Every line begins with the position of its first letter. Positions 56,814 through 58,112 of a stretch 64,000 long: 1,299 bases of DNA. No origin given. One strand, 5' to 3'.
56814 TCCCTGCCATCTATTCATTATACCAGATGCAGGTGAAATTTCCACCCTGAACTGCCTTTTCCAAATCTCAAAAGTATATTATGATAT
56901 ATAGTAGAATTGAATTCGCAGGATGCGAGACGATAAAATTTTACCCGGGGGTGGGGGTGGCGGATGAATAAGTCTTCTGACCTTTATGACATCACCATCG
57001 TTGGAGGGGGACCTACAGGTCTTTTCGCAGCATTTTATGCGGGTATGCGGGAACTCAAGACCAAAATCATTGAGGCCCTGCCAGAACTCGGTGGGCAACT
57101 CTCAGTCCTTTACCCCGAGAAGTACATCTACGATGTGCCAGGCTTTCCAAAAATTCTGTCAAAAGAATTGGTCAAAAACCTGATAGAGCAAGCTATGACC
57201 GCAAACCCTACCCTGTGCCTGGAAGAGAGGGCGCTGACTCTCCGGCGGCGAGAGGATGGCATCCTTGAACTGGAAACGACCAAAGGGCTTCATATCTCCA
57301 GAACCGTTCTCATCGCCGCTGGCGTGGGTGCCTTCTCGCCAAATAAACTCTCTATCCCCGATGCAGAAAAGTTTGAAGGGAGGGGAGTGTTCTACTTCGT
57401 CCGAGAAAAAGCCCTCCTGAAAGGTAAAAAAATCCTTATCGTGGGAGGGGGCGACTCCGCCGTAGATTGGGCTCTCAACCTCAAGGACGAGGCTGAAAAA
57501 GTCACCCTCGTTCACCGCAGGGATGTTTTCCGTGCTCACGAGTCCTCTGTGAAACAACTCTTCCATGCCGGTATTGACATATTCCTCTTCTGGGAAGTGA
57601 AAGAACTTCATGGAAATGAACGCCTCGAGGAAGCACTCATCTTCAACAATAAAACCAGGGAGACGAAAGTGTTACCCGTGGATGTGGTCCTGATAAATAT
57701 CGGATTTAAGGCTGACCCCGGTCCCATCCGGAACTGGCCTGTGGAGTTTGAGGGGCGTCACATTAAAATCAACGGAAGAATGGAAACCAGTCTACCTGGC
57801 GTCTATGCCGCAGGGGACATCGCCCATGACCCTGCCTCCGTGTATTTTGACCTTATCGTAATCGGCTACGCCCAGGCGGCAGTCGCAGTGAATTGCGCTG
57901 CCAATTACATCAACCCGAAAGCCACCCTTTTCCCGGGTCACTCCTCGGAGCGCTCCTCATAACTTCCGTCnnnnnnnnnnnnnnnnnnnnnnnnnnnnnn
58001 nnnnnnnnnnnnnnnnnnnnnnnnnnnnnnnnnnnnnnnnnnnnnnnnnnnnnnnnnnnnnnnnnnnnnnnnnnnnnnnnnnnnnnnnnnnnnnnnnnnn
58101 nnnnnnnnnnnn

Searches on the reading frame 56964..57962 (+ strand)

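Call 65: search_protein_families(library=pfam, proteins=[window:56964-57962:+], max_evalue=0.0001)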
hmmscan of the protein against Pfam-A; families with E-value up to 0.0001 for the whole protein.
window:56964-57962:+ (332 aa): 8 families
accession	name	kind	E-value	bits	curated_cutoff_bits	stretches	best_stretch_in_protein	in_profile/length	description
PF07992.20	Pyr_redox_2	-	6.9e-33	114.7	26.1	1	8-293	1-284/291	Pyridine nucleotide-disulphide oxidoreductase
PF13738.12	Pyr_redox_3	-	2e-20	73.7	30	1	96-284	109-305/305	Pyridine nucleotide-disulphide oxidoreductase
PF00070.33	Pyr_redox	-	7e-14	52.5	22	1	156-220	1-71/82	Pyridine nucleotide-disulphide oxidoreductase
PF03486.20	HI0933_like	-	3.2e-08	33.8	50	0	9-46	2-39/244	HI0933-like protein Rossmann domain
PF12831.13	FAD_oxidored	-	8.9e-08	32.3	27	1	9-47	1-39/416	FAD dependent oxidoreductase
PF01266.30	DAO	-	4e-07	30.3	27.9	0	9-44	1-37/353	FAD dependent oxidoreductase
PF13450.12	NAD_binding_8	-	1.2e-05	26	21.9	1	12-47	1-36/68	NAD(P)-binding Rossmann-like domain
PF00890.30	FAD_binding_2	-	9.5e-05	22.2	20.4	0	9-46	1-38/414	FAD binding domain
